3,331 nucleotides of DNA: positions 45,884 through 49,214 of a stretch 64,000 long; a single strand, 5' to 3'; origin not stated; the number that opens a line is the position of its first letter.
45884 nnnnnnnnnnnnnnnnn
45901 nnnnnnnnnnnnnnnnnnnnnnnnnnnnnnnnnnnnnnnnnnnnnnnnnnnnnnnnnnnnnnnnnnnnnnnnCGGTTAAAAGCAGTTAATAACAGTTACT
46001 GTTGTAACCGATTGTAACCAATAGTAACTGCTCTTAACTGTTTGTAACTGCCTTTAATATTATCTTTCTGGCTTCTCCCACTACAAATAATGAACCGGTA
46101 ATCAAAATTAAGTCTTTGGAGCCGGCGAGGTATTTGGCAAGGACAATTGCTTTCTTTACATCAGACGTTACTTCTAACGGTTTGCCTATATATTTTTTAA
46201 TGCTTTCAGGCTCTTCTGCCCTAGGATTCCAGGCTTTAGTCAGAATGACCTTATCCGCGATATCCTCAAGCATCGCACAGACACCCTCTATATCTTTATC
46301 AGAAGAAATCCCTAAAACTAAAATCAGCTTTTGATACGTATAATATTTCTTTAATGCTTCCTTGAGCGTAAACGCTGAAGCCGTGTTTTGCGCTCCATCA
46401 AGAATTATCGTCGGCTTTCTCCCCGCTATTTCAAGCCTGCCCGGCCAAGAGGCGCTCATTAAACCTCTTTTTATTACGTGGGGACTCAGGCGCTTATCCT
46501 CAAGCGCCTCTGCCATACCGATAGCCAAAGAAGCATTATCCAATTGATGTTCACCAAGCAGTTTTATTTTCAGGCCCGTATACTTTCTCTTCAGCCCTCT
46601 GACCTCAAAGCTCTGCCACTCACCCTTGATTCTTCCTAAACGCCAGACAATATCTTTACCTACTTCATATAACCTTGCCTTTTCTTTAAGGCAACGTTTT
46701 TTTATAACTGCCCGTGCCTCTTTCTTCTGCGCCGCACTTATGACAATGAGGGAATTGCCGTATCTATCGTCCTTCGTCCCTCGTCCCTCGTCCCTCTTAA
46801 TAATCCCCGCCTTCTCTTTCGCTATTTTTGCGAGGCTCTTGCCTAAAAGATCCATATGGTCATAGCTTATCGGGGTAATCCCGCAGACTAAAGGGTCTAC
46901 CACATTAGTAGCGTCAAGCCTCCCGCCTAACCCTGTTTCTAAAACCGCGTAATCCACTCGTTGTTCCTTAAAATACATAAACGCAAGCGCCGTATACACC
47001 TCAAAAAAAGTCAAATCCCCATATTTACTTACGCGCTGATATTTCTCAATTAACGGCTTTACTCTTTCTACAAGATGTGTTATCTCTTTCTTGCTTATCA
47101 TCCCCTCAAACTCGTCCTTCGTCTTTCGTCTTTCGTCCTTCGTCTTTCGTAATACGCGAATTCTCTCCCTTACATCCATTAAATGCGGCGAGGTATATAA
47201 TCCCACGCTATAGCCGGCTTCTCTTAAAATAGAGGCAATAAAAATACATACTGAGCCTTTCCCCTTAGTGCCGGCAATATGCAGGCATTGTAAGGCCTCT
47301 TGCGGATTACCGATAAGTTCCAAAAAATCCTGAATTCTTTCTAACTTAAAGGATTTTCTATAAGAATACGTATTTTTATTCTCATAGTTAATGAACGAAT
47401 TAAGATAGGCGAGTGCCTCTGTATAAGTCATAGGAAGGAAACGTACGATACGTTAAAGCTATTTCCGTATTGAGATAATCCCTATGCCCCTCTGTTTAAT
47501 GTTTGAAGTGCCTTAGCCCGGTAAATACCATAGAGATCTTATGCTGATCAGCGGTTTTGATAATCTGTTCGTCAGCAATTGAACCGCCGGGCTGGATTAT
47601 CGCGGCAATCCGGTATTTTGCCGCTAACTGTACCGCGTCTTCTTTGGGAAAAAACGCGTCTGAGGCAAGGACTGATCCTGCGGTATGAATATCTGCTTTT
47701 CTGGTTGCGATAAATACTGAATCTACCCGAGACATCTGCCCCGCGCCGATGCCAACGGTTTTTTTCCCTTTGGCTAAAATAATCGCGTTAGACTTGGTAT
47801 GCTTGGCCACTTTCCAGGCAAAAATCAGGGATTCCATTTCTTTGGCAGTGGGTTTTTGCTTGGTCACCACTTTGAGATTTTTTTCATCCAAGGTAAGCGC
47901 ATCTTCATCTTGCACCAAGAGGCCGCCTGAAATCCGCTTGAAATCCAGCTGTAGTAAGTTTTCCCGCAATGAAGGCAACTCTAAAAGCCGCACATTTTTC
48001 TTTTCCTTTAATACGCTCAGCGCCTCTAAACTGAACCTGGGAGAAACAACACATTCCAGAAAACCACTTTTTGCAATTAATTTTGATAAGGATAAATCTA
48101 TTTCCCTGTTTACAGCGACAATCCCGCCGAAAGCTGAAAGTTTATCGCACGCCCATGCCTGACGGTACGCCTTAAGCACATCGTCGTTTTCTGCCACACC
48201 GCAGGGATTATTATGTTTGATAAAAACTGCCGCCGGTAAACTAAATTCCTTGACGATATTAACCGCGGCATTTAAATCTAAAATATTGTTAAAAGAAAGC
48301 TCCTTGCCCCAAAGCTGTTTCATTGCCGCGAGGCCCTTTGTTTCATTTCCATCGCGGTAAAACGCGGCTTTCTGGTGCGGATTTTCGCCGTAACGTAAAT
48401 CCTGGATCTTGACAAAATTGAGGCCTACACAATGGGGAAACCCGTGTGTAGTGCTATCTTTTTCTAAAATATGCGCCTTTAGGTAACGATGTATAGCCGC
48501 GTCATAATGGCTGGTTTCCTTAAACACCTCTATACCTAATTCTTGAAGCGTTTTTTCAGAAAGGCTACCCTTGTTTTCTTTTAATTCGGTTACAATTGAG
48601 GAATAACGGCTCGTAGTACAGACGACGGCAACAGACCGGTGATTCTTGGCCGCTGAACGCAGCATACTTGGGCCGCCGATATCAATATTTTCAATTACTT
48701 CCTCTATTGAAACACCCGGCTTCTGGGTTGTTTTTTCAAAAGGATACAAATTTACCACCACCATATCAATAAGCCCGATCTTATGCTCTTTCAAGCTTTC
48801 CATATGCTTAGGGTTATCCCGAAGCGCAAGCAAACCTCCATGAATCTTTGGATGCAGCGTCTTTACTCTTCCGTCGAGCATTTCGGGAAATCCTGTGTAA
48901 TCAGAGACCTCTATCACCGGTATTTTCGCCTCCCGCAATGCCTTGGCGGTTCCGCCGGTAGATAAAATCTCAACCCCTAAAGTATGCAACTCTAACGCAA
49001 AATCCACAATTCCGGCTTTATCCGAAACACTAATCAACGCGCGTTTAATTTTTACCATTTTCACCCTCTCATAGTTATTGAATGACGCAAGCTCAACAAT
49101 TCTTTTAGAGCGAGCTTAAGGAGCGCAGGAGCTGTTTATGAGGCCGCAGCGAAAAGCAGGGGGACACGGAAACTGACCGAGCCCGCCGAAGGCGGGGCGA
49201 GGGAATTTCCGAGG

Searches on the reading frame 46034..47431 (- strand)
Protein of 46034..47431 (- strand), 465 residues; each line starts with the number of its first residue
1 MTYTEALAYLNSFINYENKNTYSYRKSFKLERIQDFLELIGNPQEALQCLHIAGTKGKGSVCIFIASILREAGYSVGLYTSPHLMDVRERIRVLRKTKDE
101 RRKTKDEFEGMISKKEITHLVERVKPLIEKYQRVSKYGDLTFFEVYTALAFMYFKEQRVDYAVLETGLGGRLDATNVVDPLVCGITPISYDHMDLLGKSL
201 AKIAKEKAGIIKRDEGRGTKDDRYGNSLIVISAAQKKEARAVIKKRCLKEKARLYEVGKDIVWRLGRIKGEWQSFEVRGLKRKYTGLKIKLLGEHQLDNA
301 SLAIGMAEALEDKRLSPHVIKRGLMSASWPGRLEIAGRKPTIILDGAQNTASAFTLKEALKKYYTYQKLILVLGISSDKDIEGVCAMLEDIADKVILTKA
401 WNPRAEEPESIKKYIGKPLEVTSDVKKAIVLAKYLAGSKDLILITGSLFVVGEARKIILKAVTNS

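Call 77: search_protein_families(library=pfam, proteins=[window:46034-47431:-], max_evalue=0.00001)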
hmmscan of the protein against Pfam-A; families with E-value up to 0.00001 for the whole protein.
window:46034-47431:- (465 aa): 2 families
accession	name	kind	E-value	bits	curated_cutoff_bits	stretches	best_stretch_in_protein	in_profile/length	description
PF02875.26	Mur_ligase_C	-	1.6e-19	71.4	28.4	1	331-447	1-126/127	Mur ligase, glutamate ligase domain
PF08245.18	Mur_ligase_M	-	6.3e-14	52.8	24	1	148-307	45-200/200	Mur ligase middle domain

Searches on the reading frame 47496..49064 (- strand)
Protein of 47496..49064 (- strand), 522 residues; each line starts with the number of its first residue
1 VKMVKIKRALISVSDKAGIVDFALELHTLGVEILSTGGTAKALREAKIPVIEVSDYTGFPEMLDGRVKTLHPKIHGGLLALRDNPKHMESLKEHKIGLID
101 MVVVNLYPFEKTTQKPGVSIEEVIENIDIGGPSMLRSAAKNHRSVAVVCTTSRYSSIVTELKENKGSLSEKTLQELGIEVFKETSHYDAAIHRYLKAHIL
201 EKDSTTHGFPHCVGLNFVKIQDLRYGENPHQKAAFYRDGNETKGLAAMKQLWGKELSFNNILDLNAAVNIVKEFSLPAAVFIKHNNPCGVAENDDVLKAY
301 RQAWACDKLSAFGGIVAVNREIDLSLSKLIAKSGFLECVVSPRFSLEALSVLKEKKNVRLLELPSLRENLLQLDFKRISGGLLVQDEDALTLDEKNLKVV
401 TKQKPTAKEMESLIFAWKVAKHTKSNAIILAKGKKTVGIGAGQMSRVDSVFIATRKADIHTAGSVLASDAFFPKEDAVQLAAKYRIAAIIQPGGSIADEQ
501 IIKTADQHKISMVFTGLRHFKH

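Call 77: search_protein_families(library=pfam, proteins=[window:47496-49064:-], max_evalue=0.00001)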
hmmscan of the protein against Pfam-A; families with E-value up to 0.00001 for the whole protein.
window:47496-49064:- (522 aa): 2 families
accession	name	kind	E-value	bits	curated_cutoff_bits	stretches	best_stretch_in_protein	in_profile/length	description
PF01808.24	AICARFT_IMPCHas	-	9.9e-119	396.8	25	1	138-456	1-311/311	AICARFT/IMPCHase bienzyme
PF02142.27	MGS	-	1.8e-28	98.9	24.1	1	18-132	1-93/94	MGS-like domain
